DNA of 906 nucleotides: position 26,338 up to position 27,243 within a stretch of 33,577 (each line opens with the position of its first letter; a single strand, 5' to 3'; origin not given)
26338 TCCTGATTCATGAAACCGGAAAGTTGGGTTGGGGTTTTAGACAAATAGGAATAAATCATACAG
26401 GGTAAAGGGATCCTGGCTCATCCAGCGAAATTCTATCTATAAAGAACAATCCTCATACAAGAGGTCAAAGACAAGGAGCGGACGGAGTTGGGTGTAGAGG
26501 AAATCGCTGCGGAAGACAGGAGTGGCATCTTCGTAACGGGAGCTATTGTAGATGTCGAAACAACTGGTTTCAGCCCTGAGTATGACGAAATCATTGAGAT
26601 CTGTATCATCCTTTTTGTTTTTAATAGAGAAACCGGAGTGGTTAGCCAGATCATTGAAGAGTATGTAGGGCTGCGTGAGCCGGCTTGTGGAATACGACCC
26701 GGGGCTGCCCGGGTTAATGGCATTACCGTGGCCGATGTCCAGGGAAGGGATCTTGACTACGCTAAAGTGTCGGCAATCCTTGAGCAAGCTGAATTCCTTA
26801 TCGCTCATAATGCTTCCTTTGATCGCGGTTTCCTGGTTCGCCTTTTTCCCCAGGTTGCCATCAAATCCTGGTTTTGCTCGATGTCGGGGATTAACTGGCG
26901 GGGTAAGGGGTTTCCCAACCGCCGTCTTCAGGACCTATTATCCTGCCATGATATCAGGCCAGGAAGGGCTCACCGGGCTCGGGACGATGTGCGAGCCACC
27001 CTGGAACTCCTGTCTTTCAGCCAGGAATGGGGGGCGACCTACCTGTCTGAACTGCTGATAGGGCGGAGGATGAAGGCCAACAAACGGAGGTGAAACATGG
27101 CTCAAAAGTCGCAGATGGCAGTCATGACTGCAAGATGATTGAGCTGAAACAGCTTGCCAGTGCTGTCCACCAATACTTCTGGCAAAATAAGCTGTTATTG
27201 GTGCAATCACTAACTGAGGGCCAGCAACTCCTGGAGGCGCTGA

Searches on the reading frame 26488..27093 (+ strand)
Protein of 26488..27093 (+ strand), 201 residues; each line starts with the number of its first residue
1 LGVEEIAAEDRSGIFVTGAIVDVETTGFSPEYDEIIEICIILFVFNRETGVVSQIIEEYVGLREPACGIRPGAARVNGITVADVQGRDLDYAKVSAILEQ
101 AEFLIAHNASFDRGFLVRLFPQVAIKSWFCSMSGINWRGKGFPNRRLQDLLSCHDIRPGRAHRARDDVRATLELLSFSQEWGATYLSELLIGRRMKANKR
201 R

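Call 3: search_protein_families(library=pfam, proteins=[window:26488-27093:+], max_evalue=0.01)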
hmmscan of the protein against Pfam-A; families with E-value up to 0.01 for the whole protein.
window:26488-27093:+ (201 aa): 1 family
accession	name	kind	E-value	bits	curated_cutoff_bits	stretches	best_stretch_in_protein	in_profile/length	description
PF00929.31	RNase_T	-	3.2e-17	64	24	1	20-175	2-164/164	Exonuclease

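Call 5: search_protein_families(library=padloc, proteins=[window:26488-27093:+], max_evalue=0.1)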
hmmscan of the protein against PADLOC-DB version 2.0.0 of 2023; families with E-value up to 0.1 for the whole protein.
window:26488-27093:+ (201 aa): 4 families
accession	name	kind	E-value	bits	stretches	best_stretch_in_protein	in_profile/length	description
PDLC01247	DEDDh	-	1.3e-26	92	1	20-175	2-138/139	"CAS-I,CAS-II,CAS-III,CAS-IV,CAS-V,CAS-VI; associated"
PDLC05027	PDC-S48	-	3e-20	70.7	1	19-176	7-164/411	-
PDLC05028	PDC-S48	-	1.8e-10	38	1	19-175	21-176/512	-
PDLC03817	RTasSbcB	-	0.013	12.5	0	137-198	147-207/436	DRT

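Call 6: search_protein_families(library=ncbifam, proteins=[window:26488-27093:+], max_evalue=0.1)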
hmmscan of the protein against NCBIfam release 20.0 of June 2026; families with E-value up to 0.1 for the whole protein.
window:26488-27093:+ (201 aa): 27 families (the best 25 are shown)
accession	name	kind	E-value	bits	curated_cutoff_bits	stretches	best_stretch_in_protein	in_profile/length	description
NF006615.0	PRK09182.1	subfamily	5.4e-47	160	207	1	7-192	41-225/307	3'-5' exonuclease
TIGR01405.1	polC_Gram_pos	equivalog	1.2e-14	53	1043.45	1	19-177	192-349/1211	DNA polymerase III subunit alpha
NF005906.0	PRK07883.1-4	equivalog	2.4e-14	52.6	495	1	18-175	8-164/563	DEDD exonuclease domain-containing protein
NF004719.0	PRK06063.1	equivalog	7.5e-14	51.4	389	1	19-176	19-174/331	DEDDh family exonuclease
NF005905.0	PRK07883.1-3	equivalog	7.8e-14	51.2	508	1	16-175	24-184/581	DEDD exonuclease domain-containing protein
NF005907.0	PRK07883.1-5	equivalog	2.3e-12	46.1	454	1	16-175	28-188/584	DEDD exonuclease domain-containing protein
NF001688.0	PRK00448.1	equivalog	4.8e-12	44.3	873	1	20-176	427-582/1445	PolC-type DNA polymerase III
NF005981.0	PRK08074.1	equivalog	6.3e-11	41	789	1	20-175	7-162/931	ATP-dependent DNA helicase DinG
NF005289.0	PRK06807.1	equivalog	4.1e-10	39.4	335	1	13-117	5-104/313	3'-5' exonuclease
NF005836.0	PRK07740.1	equivalog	4.2e-10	39.5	261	1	18-174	61-218/244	hypothetical protein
TIGR01407.1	dinG_rel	hypoth_equivalog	5.6e-10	38.1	547.7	1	19-177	3-160/889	putative DnaQ family exonuclease/DinG family helicase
TIGR01406.1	dnaQ_proteo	equivalog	1.6e-09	37.7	222.7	1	20-118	4-99/231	DNA polymerase III subunit epsilon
NF004316.1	PRK05711.1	equivalog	3.1e-09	36.8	196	1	20-121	5-103/234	DNA polymerase III subunit epsilon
NF005903.0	PRK07883.1-1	equivalog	2.3e-08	32.9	1038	1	16-175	40-206/642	DEDD exonuclease domain-containing protein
NF005904.0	PRK07883.1-2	equivalog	1.1e-07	30.6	969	1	16-175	30-190/584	DEDD exonuclease domain-containing protein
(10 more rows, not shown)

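Call 32: find_homologous_proteins(query=window:26488-27093:+, max_evalue=1e-10)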
Query window:26488-27093:+ (201 aa): 318 proteins with E <= 1e-10 among 686 candidates; the best 120 are listed.
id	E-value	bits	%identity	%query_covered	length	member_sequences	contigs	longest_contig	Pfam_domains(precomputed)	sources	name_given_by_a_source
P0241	2.3e-129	447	100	100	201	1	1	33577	PF00929.32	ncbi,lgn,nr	ncbi:MAG TPA: exonuclease domain-containing protein [Syntrophomonadaceae bacterium]|nr:exonuclease d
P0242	4.8e-105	367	80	100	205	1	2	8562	PF00929.32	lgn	-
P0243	1.1e-104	366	82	97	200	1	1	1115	PF00929.32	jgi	jgi:DNA polymerase III subunit epsilon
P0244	3.1e-78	280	68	94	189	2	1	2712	PF00929.32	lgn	-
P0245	1.8e-76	274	66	94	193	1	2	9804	PF00929.32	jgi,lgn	jgi:DNA polymerase III, epsilon subunit and related 3''-5'' exonucleases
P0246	2.8e-76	273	67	91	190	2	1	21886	PF00929.32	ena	-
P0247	3.2e-76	273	67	91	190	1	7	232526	PF00929.32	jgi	-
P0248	3.7e-76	273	67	92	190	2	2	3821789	PF00929.32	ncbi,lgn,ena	-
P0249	3.8e-76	273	67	92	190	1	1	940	PF00929.32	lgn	-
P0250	1.4e-75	271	65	96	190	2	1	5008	PF00929.32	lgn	-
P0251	9.2e-75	268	67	90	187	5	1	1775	PF00929.32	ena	-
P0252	2.4e-74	267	65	92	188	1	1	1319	PF00929.32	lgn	-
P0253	5.4e-74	266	67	88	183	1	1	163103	PF00929.32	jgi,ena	-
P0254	1.1e-73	265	67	89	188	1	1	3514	PF00929.32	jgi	jgi:DNA polymerase-3 subunit epsilon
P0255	1.4e-73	265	66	92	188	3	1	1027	PF00929.32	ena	-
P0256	8.0e-73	262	63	91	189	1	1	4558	PF00929.32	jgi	jgi:DNA polymerase III subunit epsilon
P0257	1.1e-72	262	66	88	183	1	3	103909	PF00929.32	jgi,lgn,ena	-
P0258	1.2e-72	262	66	88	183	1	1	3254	PF00929.32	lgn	-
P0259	1.8e-72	261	65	91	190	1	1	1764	PF00929.32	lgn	-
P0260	1.2e-71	258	68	89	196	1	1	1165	PF00929.32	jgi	jgi:DNA polymerase-3 subunit epsilon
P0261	2.6e-71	257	64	95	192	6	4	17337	PF00929.32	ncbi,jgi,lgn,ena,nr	ncbi:MAG TPA: exonuclease domain-containing protein, partial [Syntrophomonas sp.]|nr:exonuclease dom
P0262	3.1e-70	254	68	86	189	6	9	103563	PF00929.32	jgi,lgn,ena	-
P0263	5.1e-70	253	67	86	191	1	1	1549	PF00929.32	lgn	-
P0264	1.2e-69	252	63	92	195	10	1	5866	PF00929.32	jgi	-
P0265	2.3e-69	251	62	90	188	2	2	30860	PF00929.32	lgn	-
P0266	3.2e-69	250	64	90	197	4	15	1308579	PF00929.32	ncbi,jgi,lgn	ncbi:MAG: exonuclease domain-containing protein [Syntrophomonadales bacterium]|jgi:DNA polymerase-3 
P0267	4.9e-69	250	66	90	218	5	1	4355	PF00929.32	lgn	-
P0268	8.6e-69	249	66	90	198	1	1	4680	PF00929.32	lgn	-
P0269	9.2e-69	249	63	91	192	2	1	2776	PF00929.32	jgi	jgi:DNA polymerase-3 subunit epsilon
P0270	6.3e-68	246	62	89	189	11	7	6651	PF00929.32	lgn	-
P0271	1.1e-67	245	60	91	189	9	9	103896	PF00929.32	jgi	jgi:DNA polymerase-3 subunit epsilon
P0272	2.8e-67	244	63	88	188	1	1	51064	PF00929.32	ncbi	-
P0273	5.1e-67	243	64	91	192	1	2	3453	PF00929.32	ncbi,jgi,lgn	jgi:DNA polymerase-3 subunit epsilon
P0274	6.6e-67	243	62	91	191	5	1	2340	PF00929.32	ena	-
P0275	2.1e-66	241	59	89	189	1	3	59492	PF00929.32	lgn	-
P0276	5.5e-66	240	63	92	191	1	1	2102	PF00929.32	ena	-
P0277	1.2e-65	239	59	89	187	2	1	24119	PF00929.32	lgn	-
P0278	2.7e-65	238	61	91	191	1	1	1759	PF00929.32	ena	-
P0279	4.5e-65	237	59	89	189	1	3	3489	PF00929.32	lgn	-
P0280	5.6e-65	237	64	86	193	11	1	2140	PF00929.32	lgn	-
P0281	6.8e-65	236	59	94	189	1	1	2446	PF00929.32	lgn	-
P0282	8.3e-65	236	59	89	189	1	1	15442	PF00929.32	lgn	-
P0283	8.7e-65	236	57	91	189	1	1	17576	PF00929.32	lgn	-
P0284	1.3e-64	235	60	89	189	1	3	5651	PF00929.32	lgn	-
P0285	2.6e-64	234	59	90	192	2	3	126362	PF00929.32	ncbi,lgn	-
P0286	2.4e-63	231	62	87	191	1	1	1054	PF00929.32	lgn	-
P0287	2.4e-63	231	62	87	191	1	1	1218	PF00929.32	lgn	-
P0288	7.1e-62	226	59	87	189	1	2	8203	PF00929.32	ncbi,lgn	-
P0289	8.3e-61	223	58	89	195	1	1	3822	PF00929.32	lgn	-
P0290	2.0e-60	222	59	88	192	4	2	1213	PF00929.32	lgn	-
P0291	4.8e-60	220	55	89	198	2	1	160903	PF00929.32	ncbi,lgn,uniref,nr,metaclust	ncbi:exonuclease domain-containing protein [Dethiobacter alkaliphilus]|uniref:Exonuclease RNase T an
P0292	7.1e-59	217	58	89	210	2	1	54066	PF00929.32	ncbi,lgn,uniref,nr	ncbi:DNA polymerase-3 subunit epsilon [Hydrogenispora ethanolica]|uniref:DNA polymerase-3 subunit ep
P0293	7.4e-59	217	55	92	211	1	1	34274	PF00929.32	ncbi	-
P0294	2.9e-58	215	56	87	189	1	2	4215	PF00929.32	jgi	jgi:DNA polymerase-3 subunit epsilon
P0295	3.6e-58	214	57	85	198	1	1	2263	PF00929.32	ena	-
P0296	7.9e-58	213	55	85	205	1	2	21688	PF00929.32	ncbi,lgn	ncbi:MAG: exonuclease domain-containing protein [Chitinophagales bacterium]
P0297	2.8e-57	211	55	89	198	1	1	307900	PF00929.32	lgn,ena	-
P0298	5.6e-57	210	54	89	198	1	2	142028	PF00929.32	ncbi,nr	ncbi:MAG: exonuclease domain-containing protein [Bacillota bacterium]|nr:exonuclease domain-containi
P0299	6.3e-57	210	55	88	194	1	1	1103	PF00929.32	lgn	-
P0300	9.2e-57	210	59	85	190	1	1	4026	PF00929.32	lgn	-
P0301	1.2e-56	209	58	86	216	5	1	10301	PF00929.32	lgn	-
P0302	1.3e-56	209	58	86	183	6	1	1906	PF00929.32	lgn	-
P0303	1.5e-56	209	52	97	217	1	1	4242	PF00929.32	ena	-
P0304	1.8e-56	209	53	91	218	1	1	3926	PF00929.32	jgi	jgi:DNA polymerase III subunit epsilon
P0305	9.8e-56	206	58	86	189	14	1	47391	PF00929.32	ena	-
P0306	3.1e-55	205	54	89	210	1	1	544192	PF00929.32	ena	-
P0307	3.7e-55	204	51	91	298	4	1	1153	PF00929.32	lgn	-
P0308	4.6e-55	204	51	95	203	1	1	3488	PF00929.32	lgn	-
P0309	5.0e-55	204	58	86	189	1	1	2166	PF00929.32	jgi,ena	jgi:DNA polymerase-3 subunit epsilon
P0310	5.2e-55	204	56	86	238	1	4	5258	PF00929.32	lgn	-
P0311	7.0e-55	204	55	91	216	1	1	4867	PF00929.32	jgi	jgi:DNA polymerase-3 subunit epsilon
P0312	9.1e-55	203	56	85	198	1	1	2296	PF00929.32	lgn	-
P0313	9.6e-55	203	55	85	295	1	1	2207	PF00929.32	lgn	-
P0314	1.9e-54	202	52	89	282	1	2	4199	PF00929.32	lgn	-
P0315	2.0e-54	202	52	93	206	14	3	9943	PF00929.32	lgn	-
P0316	2.1e-54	202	56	89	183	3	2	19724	PF00929.32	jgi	jgi:DNA polymerase-3 subunit epsilon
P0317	2.1e-54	202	57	86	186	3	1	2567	PF00929.32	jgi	jgi:DNA polymerase-3 subunit epsilon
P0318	2.6e-54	202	51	91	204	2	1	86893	PF00929.32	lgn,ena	-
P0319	3.0e-54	202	54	91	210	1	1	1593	PF00929.32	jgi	jgi:DNA polymerase III subunit epsilon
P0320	3.1e-54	201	55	86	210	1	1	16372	PF00929.32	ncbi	-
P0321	3.5e-54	201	53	88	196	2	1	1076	PF00929.32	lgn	-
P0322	6.1e-54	201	56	86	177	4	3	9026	PF00929.32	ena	-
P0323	6.1e-54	201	55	86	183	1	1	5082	PF00929.32,PF16473.12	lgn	-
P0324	6.3e-54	200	55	90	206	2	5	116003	PF00929.32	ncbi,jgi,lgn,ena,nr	ncbi:MAG: hypothetical protein KGZ63_00625 [Clostridiales bacterium]|jgi:DNA polymerase-3 subunit ep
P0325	7.1e-54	200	56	86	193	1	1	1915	PF00929.32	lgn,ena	-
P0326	9.0e-54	200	55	85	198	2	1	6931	PF00929.32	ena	-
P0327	1.1e-53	200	50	92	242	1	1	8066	PF00929.32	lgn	-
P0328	3.0e-53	198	57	85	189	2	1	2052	PF00929.32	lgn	-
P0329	3.7e-53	198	54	93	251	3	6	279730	PF00929.32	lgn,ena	-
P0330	4.1e-53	198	55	90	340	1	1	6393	PF00929.32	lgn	-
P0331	7.5e-53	197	51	90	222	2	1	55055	PF00929.32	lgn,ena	-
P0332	7.9e-53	197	50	92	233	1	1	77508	PF00929.32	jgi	jgi:DNA polymerase III subunit epsilon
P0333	8.0e-53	197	52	87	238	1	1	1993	PF00929.32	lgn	-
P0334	9.4e-53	197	53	86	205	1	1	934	PF00929.32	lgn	-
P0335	1.3e-52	196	53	88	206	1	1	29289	PF00929.32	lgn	-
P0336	1.3e-52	196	51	91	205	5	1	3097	PF00929.32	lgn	-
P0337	2.4e-52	195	55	87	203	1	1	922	PF00929.32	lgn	-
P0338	3.0e-52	195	53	86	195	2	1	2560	PF00929.32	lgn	-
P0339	3.0e-52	195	52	88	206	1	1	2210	PF00929.32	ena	-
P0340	3.0e-52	195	56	85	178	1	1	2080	PF00929.32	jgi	jgi:DNA polymerase-3 subunit epsilon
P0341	3.6e-52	195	54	85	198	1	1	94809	PF00929.32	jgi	jgi:DNA polymerase-3 subunit epsilon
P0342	3.6e-52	195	55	85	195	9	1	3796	PF00929.32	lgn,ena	-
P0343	3.9e-52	195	54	85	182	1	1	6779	PF00929.32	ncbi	ncbi:MAG: exonuclease domain-containing protein [Eubacteriales bacterium]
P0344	4.1e-52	195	52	85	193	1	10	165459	PF00929.32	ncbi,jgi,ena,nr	ncbi:MAG: hypothetical protein KGZ45_03665 [Clostridium sp.]|nr:hypothetical protein [Clostridium sp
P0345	4.3e-52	194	54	87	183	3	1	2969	PF00929.32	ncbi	-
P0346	5.3e-52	194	51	87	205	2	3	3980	PF00929.32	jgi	jgi:DNA polymerase-3 subunit epsilon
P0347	6.1e-52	194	52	85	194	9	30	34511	PF00929.32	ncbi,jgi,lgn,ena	jgi:DNA polymerase-3 subunit epsilon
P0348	1.5e-51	193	52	87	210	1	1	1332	PF00929.32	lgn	-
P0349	1.7e-51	193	54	87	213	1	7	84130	PF00929.32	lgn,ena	-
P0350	1.8e-51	192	50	88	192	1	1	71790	PF00929.32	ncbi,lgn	ncbi:MAG: exonuclease domain-containing protein [Deltaproteobacteria bacterium]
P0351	2.0e-51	192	52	87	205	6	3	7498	PF00929.32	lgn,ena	-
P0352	2.3e-51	192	51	89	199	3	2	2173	PF00929.32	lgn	-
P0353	2.6e-51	192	53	86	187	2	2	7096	PF00929.32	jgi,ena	-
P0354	2.6e-51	192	54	85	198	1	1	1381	PF00929.32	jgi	jgi:DNA polymerase III subunit epsilon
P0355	2.8e-51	192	50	95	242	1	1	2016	PF00929.32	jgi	jgi:DNA polymerase III subunit epsilon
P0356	3.1e-51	192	51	88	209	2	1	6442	PF00929.32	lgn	-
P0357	3.1e-51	192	53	88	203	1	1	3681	PF00929.32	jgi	jgi:DNA polymerase-3 subunit epsilon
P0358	4.0e-51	191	53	88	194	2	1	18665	PF00929.32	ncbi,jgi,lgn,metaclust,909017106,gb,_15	metaclust:\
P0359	4.0e-51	191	53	92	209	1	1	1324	PF00929.32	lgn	-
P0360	4.2e-51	191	54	86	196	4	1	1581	PF00929.32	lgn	-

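Call 33: find_encoding_contigs(protein=P0242, flank=8000, max_places=3)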
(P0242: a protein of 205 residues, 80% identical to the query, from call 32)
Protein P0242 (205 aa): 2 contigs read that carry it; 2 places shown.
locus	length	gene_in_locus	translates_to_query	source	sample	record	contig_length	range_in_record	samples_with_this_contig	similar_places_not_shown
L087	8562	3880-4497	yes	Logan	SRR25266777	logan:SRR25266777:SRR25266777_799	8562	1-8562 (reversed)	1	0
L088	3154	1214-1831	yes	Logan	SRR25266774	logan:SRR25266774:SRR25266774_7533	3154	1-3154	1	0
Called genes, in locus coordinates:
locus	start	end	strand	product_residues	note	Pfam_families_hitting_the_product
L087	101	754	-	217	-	PF05908:Gamma_PGA_hydro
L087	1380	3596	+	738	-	PF01145:Band_7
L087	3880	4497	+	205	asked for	PF00929:RNase_T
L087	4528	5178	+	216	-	-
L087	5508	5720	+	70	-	-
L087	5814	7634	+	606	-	PF08448:PAS_4 (weak), PF13426:PAS_9, PF00990:GGDEF, PF13487:HD_5, PF01966:HD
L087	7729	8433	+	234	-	PF02698:DUF218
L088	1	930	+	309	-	?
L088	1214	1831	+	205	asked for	PF00929:RNase_T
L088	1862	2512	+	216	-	-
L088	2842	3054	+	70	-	-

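Call 34: find_encoding_contigs(protein=P0265, flank=10000, max_places=2)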
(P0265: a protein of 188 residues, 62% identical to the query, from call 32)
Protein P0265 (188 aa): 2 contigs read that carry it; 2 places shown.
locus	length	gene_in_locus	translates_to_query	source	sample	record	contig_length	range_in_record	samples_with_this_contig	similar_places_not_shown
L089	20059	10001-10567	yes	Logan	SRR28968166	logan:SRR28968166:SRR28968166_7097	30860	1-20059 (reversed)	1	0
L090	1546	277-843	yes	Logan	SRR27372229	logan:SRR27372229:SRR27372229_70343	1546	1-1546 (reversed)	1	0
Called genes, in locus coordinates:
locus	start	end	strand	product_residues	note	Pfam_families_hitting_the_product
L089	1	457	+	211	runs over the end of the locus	-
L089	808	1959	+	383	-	PF07969:Amidohydro_3 (faint), PF01979:Amidohydro_1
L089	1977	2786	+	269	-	PF03575:Peptidase_S51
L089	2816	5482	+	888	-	PF18921:Cyanophycin_syn, PF02222:ATP-grasp (weak), PF02786:CPSase_L_D2, PF08443:RimK, PF13549:ATP-grasp_5 (weak), PF07478:Dala_Dala_lig_C, PF08245:Mur_ligase_M, PF02875:Mur_ligase_C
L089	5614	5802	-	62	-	-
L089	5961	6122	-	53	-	PF07561:DUF1540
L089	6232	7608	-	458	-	PF12913:SH3_6, PF00877:NLPC_P60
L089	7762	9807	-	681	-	PF14417:MEDS, PF24820:Diguanyl_cycl_sensor (faint), PF00989:PAS (faint), PF08448:PAS_4 (weak), PF13188:PAS_8 (weak), PF13426:PAS_9 (weak), PF00512:HisKA, PF02518:HATPase_c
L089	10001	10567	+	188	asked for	PF00929:RNase_T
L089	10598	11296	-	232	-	PF02698:DUF218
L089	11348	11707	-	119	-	PF06803:DUF1232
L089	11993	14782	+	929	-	-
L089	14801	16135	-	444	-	PF01743:PolyA_pol, PF12627:PolyA_pol_RNAbd, PF01966:HD (weak), PF13735:tRNA_NucTran2_2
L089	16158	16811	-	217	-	-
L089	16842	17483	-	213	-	PF14353:CpXC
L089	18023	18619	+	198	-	PF05908:Gamma_PGA_hydro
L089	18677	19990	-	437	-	PF01743:PolyA_pol, PF12627:PolyA_pol_RNAbd, PF01966:HD (weak), PF13735:tRNA_NucTran2_2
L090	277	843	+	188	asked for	PF00929:RNase_T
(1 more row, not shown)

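Call 35: find_encoding_contigs(protein=P0277, flank=10000, max_places=2)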
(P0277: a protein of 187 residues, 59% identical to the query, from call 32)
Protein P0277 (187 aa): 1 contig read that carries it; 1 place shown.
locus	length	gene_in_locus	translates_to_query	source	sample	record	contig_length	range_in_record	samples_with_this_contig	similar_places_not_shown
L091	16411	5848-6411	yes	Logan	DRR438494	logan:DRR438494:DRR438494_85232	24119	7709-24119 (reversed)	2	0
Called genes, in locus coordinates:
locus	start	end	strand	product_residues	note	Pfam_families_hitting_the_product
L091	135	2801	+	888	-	PF18921:Cyanophycin_syn, PF02786:CPSase_L_D2, PF07478:Dala_Dala_lig_C, PF08443:RimK, PF13549:ATP-grasp_5, PF08443:RimK (weak), PF08245:Mur_ligase_M, PF02875:Mur_ligase_C, +1 more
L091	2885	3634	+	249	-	PF02698:DUF218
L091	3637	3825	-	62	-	-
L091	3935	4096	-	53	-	PF07561:DUF1540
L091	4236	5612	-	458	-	PF12913:SH3_6, PF00877:NLPC_P60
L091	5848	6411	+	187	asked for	PF00929:RNase_T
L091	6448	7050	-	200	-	PF02698:DUF218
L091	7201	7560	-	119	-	PF06803:DUF1232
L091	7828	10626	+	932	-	-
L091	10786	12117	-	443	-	PF01743:PolyA_pol, PF12627:PolyA_pol_RNAbd, PF01966:HD (weak), PF13735:tRNA_NucTran2_2 (weak)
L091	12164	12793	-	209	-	-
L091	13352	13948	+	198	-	PF05908:Gamma_PGA_hydro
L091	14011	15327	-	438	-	PF01743:PolyA_pol, PF12627:PolyA_pol_RNAbd, PF01966:HD (weak), PF13735:tRNA_NucTran2_2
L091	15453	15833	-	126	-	-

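Call 46: find_encoding_contigs(protein=P0248, flank=6000, max_places=2)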
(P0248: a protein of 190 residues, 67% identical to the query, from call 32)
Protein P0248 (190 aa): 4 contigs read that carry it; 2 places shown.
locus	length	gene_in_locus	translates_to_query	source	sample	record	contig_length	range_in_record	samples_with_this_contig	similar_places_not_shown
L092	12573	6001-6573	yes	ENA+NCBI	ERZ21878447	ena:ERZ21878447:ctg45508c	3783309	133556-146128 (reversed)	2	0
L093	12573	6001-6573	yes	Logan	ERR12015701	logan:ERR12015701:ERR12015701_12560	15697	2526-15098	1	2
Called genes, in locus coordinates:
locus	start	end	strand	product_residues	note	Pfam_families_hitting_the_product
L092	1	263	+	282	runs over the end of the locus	PF01471:PG_binding_1, PF08823:PG_binding_2 (faint), PF09374:PG_binding_3 (faint), PF03734:YkuD, PF01471:PG_binding_1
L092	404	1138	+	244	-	PF02661:Fic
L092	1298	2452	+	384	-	PF00155:Aminotran_1_2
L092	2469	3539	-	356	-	PF11553:DUF3231, PF07875:Coat_F (faint), PF11553:DUF3231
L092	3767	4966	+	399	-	PF00817:IMS, PF11799:IMS_C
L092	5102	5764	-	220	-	PF00881:Nitroreductase, PF14512:TM1586_NiRdase (faint)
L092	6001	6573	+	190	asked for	PF00929:RNase_T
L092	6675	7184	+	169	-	PF01661:Macro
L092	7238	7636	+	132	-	PF13622:4HBT_3 (weak), PF03061:4HBT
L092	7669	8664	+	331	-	PF08279:HTH_11, PF03099:BPL_LplA_LipB, PF02237:BPL_C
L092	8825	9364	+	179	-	PF12822:ECF_trnsprt (weak), PF02632:BioY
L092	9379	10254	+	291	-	PF00005:ABC_tran, PF13175:AAA_15 (faint), PF02463:SMC_N, PF13304:AAA_21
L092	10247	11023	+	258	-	PF02361:CbiQ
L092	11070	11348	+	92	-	-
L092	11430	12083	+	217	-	PF02525:Flavodoxin_2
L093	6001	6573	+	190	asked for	PF00929:RNase_T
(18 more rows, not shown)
